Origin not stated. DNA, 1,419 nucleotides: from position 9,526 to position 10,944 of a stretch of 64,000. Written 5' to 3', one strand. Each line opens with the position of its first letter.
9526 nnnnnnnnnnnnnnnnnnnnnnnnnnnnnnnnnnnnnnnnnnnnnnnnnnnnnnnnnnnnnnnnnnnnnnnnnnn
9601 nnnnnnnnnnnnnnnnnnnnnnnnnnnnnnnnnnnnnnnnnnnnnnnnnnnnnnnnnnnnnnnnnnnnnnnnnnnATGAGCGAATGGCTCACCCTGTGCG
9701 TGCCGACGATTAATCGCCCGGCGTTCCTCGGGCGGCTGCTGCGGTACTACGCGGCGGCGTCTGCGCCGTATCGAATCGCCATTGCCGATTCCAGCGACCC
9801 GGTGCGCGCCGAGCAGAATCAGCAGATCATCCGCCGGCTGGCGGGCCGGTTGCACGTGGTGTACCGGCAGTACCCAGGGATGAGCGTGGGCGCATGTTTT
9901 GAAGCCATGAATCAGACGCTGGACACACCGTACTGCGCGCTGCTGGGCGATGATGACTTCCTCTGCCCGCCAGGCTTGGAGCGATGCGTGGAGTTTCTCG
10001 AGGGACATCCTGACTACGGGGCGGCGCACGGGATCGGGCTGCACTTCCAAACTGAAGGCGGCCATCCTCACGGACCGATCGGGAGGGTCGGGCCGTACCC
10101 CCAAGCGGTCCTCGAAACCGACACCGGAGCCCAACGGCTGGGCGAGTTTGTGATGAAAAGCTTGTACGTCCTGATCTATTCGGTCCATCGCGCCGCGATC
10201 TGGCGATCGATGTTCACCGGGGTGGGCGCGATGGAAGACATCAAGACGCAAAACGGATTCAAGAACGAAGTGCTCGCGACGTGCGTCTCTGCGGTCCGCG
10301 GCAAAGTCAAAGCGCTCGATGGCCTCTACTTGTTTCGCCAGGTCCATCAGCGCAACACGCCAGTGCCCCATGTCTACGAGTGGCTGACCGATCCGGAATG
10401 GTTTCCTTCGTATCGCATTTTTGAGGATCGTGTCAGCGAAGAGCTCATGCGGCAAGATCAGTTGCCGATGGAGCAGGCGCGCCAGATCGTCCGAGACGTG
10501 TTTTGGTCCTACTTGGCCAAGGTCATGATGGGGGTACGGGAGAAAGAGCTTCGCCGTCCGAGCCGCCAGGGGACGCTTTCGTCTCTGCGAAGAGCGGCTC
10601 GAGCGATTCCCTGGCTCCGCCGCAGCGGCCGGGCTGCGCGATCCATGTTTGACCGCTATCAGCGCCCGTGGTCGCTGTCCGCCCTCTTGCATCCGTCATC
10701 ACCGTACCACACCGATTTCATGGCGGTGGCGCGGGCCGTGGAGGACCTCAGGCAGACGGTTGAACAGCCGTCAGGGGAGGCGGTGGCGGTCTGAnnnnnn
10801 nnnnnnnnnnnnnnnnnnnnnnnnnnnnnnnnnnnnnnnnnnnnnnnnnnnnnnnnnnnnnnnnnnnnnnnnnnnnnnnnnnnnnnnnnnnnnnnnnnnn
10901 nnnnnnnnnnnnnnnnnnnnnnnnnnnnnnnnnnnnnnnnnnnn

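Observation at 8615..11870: Three tandem, translationally coupled paralogous GT-A-like proteins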

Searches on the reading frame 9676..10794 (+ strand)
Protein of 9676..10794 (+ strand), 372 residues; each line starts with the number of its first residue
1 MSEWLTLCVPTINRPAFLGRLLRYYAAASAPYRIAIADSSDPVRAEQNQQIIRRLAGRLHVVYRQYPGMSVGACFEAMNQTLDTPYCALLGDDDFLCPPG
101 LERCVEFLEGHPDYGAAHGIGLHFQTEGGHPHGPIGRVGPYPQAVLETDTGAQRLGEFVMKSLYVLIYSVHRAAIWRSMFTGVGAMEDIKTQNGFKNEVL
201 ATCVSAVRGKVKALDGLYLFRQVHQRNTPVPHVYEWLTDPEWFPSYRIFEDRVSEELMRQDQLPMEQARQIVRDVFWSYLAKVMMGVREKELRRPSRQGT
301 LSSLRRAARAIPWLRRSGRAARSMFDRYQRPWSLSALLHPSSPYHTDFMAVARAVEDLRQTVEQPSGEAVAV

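Call 3: search_protein_families(library=pfam, proteins=[window:9676-10794:+], max_evalue=1)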
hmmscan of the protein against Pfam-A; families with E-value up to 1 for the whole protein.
window:9676-10794:+ (372 aa): 1 family
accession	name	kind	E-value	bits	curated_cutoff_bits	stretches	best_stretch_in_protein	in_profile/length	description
PF00535.33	Glycos_transf_2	-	1.2e-05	25.7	23.3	1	7-129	2-124/168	Glycosyl transferase family 2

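Call 4: search_protein_families(library=ncbifam, proteins=[window:9676-10794:+], max_evalue=1)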
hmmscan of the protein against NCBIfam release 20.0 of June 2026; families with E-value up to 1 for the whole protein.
window:9676-10794:+ (372 aa): 1 family
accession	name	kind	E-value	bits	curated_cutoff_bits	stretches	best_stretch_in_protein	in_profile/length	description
TIGR04440.1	glyco_TIGR04440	domain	3.1e-40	138.2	70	1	5-222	2-215/215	TIGR00180 family glycosyltransferase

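Call 15: find_homologous_proteins(query=window:9676-10791:+, max_evalue=0.001)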
Query window:9676-10791:+ (372 aa): 85 proteins with E <= 0.001 among 8000 candidates.
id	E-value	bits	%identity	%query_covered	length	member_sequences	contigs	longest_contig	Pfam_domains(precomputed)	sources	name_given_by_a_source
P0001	6.5e-255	863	100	100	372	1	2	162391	PF00535.33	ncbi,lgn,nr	ncbi:MAG: TIGR00180 family glycosyltransferase [Candidatus Omnitrophica bacterium]|nr:TIGR00180 fami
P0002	1.9e-120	421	55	95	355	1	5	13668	-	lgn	-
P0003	2.5e-119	417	55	94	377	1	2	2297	-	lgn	-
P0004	4.7e-118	413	55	95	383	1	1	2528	-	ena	-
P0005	5.4e-116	406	50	98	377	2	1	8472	-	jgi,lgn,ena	-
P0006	4.1e-115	403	54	95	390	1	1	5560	PF00535.33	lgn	-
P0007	9.7e-115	402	52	98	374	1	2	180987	PF00535.33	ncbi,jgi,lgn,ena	-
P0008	1.1e-114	402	49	98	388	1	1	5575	-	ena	-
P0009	1.3e-114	401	50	94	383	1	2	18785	PF00535.33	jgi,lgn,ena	-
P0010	2.2e-114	401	52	94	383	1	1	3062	PF00535.33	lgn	-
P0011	7.4e-113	396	54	92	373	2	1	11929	-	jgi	-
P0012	7.8e-113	395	53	95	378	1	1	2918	-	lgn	-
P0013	7.5e-112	392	53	94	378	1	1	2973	PF00535.33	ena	-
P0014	3.4e-111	390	53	94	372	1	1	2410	-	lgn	-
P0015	3.6e-111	390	50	94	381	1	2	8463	-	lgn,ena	-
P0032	3.1e-93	331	47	87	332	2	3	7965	-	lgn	-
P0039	1.1e-78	283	40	95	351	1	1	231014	-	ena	-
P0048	5.8e-71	258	37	94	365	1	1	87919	-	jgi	jgi:glycosyltransferase domain-containing protein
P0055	5.1e-66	241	36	95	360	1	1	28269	-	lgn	-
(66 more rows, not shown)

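Call 21: find_encoding_contigs(protein=P0007, flank=10000, max_places=2)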
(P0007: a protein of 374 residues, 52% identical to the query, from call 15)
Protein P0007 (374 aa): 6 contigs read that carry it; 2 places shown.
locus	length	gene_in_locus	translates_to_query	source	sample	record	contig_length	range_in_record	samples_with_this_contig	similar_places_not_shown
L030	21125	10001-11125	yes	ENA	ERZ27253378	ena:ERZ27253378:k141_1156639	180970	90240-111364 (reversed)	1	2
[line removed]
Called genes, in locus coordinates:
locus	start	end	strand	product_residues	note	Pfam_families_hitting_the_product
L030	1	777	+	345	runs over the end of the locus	PF01073:3Beta_HSD (weak), PF01370:Epimerase, PF04321:RmlD_sub_bind, PF16363:GDP_Man_Dehyd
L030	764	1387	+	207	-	PF00908:dTDP_sugar_isom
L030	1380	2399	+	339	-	PF00288:GHMP_kinases_N, PF08544:GHMP_kinases_C (weak)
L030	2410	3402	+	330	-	PF00106:adh_short, PF01073:3Beta_HSD, PF01370:Epimerase, PF02719:Polysacc_synt_2, PF04321:RmlD_sub_bind, PF05368:NmrA, PF08659:KR, PF16363:GDP_Man_Dehyd, +1 more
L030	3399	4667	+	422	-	PF08421:Methyltransf_13, PF13489:Methyltransf_23, PF08241:Methyltransf_11 (faint), PF08242:Methyltransf_12 (weak), PF08484:Methyltransf_14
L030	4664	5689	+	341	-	PF04055:Radical_SAM, PF13186:SPASM (weak)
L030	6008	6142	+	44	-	PF08484:Methyltransf_14 (weak)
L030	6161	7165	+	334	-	PF04055:Radical_SAM, PF13186:SPASM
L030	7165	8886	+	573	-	PF13302:Acetyltransf_3, PF00583:Acetyltransf_1, PF13420:Acetyltransf_4, PF00155:Aminotran_1_2 (weak), PF01041:DegT_DnrJ_EryC1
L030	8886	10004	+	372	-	-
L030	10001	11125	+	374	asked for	PF00535:Glycos_transf_2 (weak)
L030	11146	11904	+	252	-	PF13578:Methyltransf_24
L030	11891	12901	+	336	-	PF00106:adh_short (weak), PF01073:3Beta_HSD, PF01370:Epimerase, PF02719:Polysacc_synt_2, PF04321:RmlD_sub_bind (weak), PF05368:NmrA, PF16363:GDP_Man_Dehyd, PF13460:NAD_binding_10, +2 more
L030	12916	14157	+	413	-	PF01041:DegT_DnrJ_EryC1, PF00155:Aminotran_1_2 (weak), PF01053:Cys_Met_Meta_PP (weak)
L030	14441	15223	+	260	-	PF02894:GFO_IDH_MocA_C, PF22725:GFO_IDH_MocA_C3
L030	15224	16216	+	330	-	PF03102:NeuB, PF08666:SAF, PF13144:ChapFlgA (weak)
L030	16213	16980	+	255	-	-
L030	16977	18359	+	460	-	PF00202:Aminotran_3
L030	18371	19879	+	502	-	PF00583:Acetyltransf_1, PF13302:Acetyltransf_3, PF13523:Acetyltransf_8, PF03102:NeuB, PF08666:SAF (weak)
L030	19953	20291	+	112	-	-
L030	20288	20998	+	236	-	PF00106:adh_short, PF08659:KR (weak), PF01370:Epimerase (weak), PF13561:adh_short_C2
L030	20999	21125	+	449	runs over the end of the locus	PF00501:AMP-binding, PF13193:AMP-binding_C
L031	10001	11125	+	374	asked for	PF00535:Glycos_transf_2 (weak)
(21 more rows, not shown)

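Call 27: find_encoding_contigs(protein=P0039, flank=10000, max_places=1)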
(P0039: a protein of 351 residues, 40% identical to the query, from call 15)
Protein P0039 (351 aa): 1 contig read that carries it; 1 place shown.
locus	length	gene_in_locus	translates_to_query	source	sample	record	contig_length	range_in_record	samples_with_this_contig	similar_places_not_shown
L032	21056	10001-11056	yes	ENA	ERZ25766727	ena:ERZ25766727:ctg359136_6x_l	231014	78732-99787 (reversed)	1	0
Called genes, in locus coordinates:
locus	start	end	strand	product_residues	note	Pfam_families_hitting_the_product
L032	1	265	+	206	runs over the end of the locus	PF13580:SIS_2, PF01380:SIS (faint)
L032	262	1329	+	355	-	PF00288:GHMP_kinases_N, PF08544:GHMP_kinases_C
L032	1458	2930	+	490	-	PF02310:B12-binding, PF04055:Radical_SAM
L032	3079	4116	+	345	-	PF01370:Epimerase, PF16363:GDP_Man_Dehyd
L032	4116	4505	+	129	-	-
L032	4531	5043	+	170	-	PF01965:DJ-1_PfpI, PF17124:ThiJ_like (faint)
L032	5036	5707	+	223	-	-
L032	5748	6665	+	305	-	PF00676:E1_dh, PF02775:TPP_enzyme_C (weak)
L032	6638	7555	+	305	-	PF02779:Transket_pyr, PF02780:Transketolase_C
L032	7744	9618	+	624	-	PF02310:B12-binding, PF04055:Radical_SAM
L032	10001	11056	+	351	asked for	-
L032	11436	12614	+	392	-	PF01041:DegT_DnrJ_EryC1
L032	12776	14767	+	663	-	PF02310:B12-binding, PF04055:Radical_SAM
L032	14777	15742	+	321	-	PF00248:Aldo_ket_red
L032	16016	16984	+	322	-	PF01370:Epimerase, PF05368:NmrA (weak), PF16363:GDP_Man_Dehyd, PF13460:NAD_binding_10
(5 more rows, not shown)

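Call 28: find_encoding_contigs(protein=P0048, flank=10000, max_places=1)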
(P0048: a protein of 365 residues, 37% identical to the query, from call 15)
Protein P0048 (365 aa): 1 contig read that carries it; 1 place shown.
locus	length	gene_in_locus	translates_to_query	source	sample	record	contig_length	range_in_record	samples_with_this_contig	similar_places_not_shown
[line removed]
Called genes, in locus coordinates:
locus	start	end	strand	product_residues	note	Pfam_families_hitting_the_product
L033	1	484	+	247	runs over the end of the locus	PF02596:DUF169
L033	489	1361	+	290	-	-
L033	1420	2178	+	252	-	PF02596:DUF169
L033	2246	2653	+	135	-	-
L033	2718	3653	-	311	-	PF23441:SDR, PF00106:adh_short, PF08659:KR, PF13561:adh_short_C2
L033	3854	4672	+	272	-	PF23441:SDR, PF00106:adh_short, PF08659:KR (weak), PF13561:adh_short_C2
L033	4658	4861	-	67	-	-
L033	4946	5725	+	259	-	PF02596:DUF169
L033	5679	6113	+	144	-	PF01314:AFOR_C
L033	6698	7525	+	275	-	PF01061:ABC2_membrane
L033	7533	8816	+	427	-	PF00005:ABC_tran, PF13304:AAA_21 (faint), PF14524:Wzt_C (weak)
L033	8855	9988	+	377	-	PF13524:Glyco_trans_1_2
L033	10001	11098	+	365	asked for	-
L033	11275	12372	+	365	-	PF00535:Glycos_transf_2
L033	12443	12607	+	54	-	-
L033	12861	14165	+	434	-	PF03446:NAD_binding_2, PF03721:UDPG_MGDP_dh_N, PF00984:UDPG_MGDP_dh, PF03720:UDPG_MGDP_dh_C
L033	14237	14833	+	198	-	PF13580:SIS_2, PF01380:SIS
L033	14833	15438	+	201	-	PF13344:Hydrolase_6 (weak), PF08645:PNK3P, PF00702:Hydrolase, PF13419:HAD_2, PF13242:Hydrolase_like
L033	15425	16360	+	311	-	PF01370:Epimerase, PF04321:RmlD_sub_bind (faint), PF16363:GDP_Man_Dehyd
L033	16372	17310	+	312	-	PF01073:3Beta_HSD, PF01370:Epimerase, PF02719:Polysacc_synt_2 (weak), PF04321:RmlD_sub_bind, PF05368:NmrA, PF13460:NAD_binding_10 (weak), PF16363:GDP_Man_Dehyd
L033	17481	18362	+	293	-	PF00535:Glycos_transf_2, PF13641:Glyco_tranf_2_3 (weak)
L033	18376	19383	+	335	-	PF00288:GHMP_kinases_N, PF08544:GHMP_kinases_C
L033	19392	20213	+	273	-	PF00456:Transketolase_N, PF13292:DXP_synthase_N (faint), PF00676:E1_dh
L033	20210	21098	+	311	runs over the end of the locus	PF02779:Transket_pyr, PF02780:Transketolase_C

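Call 29: find_encoding_contigs(protein=P0055, flank=10000, max_places=1)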
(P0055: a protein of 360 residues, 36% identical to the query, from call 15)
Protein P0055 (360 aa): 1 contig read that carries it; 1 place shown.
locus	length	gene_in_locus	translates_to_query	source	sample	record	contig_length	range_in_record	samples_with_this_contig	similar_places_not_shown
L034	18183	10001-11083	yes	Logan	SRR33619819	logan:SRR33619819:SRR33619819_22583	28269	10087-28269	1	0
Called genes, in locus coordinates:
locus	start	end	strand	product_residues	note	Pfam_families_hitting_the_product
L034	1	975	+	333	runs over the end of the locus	PF00288:GHMP_kinases_N, PF08544:GHMP_kinases_C (weak)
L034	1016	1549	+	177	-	PF00293:NUDIX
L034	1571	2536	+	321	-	PF00676:E1_dh, PF13292:DXP_synthase_N (weak)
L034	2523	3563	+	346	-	PF02779:Transket_pyr, PF02780:Transketolase_C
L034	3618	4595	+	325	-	-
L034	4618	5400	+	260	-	PF00106:adh_short, PF08659:KR (weak), PF13561:adh_short_C2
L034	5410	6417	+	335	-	PF01370:Epimerase, PF02719:Polysacc_synt_2, PF01073:3Beta_HSD, PF13460:NAD_binding_10, PF16363:GDP_Man_Dehyd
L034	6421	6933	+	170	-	PF00908:dTDP_sugar_isom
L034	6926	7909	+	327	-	PF01073:3Beta_HSD, PF01370:Epimerase, PF04321:RmlD_sub_bind (weak), PF05368:NmrA (weak), PF13460:NAD_binding_10, PF16363:GDP_Man_Dehyd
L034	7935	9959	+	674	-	-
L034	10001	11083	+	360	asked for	-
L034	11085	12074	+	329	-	-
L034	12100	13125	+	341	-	-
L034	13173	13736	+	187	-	PF13580:SIS_2, PF01380:SIS (weak)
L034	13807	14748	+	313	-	PF01408:GFO_IDH_MocA, PF02894:GFO_IDH_MocA_C, PF22725:GFO_IDH_MocA_C3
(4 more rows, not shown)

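Call 44: find_encoding_contigs(protein=P0001, flank=1000, max_places=3)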
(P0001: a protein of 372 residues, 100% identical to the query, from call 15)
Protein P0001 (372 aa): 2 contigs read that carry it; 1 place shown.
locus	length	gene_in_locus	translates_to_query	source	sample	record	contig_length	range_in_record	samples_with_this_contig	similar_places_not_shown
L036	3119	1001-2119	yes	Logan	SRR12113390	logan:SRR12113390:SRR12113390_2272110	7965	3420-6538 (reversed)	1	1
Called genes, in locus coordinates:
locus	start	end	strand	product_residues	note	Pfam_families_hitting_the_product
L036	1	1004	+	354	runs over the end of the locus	PF00535:Glycos_transf_2 (weak)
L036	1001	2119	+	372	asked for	PF00535:Glycos_transf_2 (weak)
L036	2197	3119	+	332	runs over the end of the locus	-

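Call 45: predict_structure(alignment_id=A2)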
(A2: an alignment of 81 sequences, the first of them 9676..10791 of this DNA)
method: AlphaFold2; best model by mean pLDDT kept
length: 372 residues; sequences in the alignment: 81
mean_pLDDT: 91.9   pTM: 0.90
mean pLDDT of the five models: 91.9, 91.7, 91.4, 91.1, 90.7
residues with pLDDT >= 90: 303; 70-90: 40; 50-70: 19; < 50: 10
segments of 3 or more residues with pLDDT < 50: 361-368
pLDDT, mean of each block of 10 residues (from residue 1): 88 97 97 97 98 97 95 95 97 98 98 98 95 95 97 96 88 98 84 87 98 98 80 91 95 98 99 96 93 75 84 90 91 96 97 85 48 49
secondary structure, 60 per line:
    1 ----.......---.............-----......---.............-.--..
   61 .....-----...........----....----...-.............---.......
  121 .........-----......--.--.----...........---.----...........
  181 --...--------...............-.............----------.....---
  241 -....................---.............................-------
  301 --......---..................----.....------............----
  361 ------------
elements in order: E5-11 H15-27 E33-38 H42-54 E59-65 H71-81 E86-89 E94-96 H98-110 E114-126 E135-140 H151-161 E170-172 H173-180 H194-208 E210-222 H233-237 H242-261 H265-293 H303-308 H312-329 H334-338 H345-356

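Call 47: search_protein_representatives(alignment_id=A2)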
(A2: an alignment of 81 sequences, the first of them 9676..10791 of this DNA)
Query: 81 sequences, 356 profile positions. Proteins with E-value up to 0.001 (for the whole library): 13970; up to 1e-10: 5335; up to 1e-30: 2098. The best 150 are listed.
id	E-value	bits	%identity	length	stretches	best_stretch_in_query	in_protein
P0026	1.7e-141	487.8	-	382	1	1-351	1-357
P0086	1.1e-135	468.7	-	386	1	1-353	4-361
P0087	4.3e-135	466.7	-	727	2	2-350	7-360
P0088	9.0e-135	465.6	-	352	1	1-351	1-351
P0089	3.6e-131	453.8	-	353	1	1-351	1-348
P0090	5.3e-131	453.2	-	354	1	1-348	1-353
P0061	8.2e-130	449.3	-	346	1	1-351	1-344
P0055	6.3e-129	446.4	-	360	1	1-352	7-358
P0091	8.1e-129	446.1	-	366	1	2-349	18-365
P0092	1.6e-128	445.1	-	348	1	1-349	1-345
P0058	1.2e-127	442.2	-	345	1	1-349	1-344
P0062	9.7e-127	439.2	-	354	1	1-352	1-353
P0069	2.3e-126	438.0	-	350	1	1-348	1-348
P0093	3.0e-125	434.3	-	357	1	2-351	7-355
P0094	4.4e-125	433.8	-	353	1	1-350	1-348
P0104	1.2e-119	415.9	-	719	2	2-274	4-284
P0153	4.3e-112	391.0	-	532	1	2-346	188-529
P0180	1.6e-108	379.3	-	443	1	1-352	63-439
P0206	9.8e-105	366.8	-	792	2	1-285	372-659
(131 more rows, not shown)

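Call 68: search_protein_families(library=ncbifam, proteins=[P0153, P0206, P0087, P0180], max_evalue=0.001)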
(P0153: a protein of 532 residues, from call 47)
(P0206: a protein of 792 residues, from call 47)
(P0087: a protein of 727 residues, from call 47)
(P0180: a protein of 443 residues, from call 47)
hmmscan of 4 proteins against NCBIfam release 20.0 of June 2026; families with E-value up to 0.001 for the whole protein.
P0153 (532 aa): 21 families
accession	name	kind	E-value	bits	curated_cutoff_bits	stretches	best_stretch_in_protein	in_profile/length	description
TIGR04440.1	glyco_TIGR04440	domain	8.4e-48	162.9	70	1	188-400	2-215/215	TIGR00180 family glycosyltransferase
NF006506.0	PRK08942.1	equivalog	4.9e-37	127.2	178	1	5-157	3-155/182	D-glycero-beta-D-manno-heptose 1,7-bisphosphate 7-phosphatase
TIGR01656.1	Histidinol-ppas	subfamily_domain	1.5e-35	122.2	84.15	1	8-148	3-145/149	histidinol-phosphate phosphatase domain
TIGR01662.1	HAD-SF-IIIA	subfamily_domain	8e-32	110.3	44.6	1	8-150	3-139/141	HAD-IIIA family hydrolase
TIGR00213.1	GmhB_yaeD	subfamily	1.4e-29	103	149.6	1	7-156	3-157/176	D-glycero-beta-D-manno-heptose 1,7-bisphosphate 7-phosphatase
NF050049.1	HBPPhtaseGmhB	domain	9.3e-27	93.9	250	1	4-171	2-164/171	D-glycero-alpha-D-manno-heptose-1,7-bisphosphate 7-phosphatase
NF005264.0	PRK06769.1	equivalog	2.2e-21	76.4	217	1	6-151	5-138/175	HAD-IIIA family hydrolase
NF003937.0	PRK05446.1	equivalog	7e-20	71.3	443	1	4-148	2-147/355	bifunctional histidinol-phosphatase/imidazoleglycerol-phosphate dehydratase HisB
TIGR01261.1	hisB_Nterm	equivalog_domain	1.8e-17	63.3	140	1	6-143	2-140/161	histidinol-phosphatase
NF009804.0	PRK13288.1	equivalog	3.8e-09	36.3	218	1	101-176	133-212/215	pyrophosphatase PpaX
TIGR02253.1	CTE7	subfamily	8.5e-09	35.5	169.75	1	101-171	145-221/221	TIGR02253 family HAD-type hydrolase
TIGR01460.1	HAD-SF-IIA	subfamily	5.6e-07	29.6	100.15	0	106-150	197-244/246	HAD-IIA family hydrolase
TIGR01509.1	HAD-SF-IA-v3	subfamily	9.2e-07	29.2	29.4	1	103-149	108-154/154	HAD-IA family hydrolase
NF009695.0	PRK13222.1-2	equivalog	1e-06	28.4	225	1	101-175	145-223/226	phosphoglycolate phosphatase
TIGR01449.2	PGP_bact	equivalog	2.3e-06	27.3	180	1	101-150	136-185/213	phosphoglycolate phosphatase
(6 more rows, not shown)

P0206 (792 aa): 1 family
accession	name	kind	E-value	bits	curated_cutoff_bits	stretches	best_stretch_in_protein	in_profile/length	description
TIGR04440.1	glyco_TIGR04440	domain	1.2e-40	139.5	70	1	372-584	1-211/215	TIGR00180 family glycosyltransferase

P0087 (727 aa): 1 family
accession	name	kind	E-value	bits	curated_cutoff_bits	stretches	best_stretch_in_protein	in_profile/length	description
TIGR04440.1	glyco_TIGR04440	domain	6.3e-75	251.6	70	2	374-590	1-211/215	TIGR00180 family glycosyltransferase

P0180 (443 aa): 1 family
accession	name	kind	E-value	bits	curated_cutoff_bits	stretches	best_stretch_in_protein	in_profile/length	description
TIGR04440.1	glyco_TIGR04440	domain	9.5e-41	139.9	70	1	63-280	1-215/215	TIGR00180 family glycosyltransferase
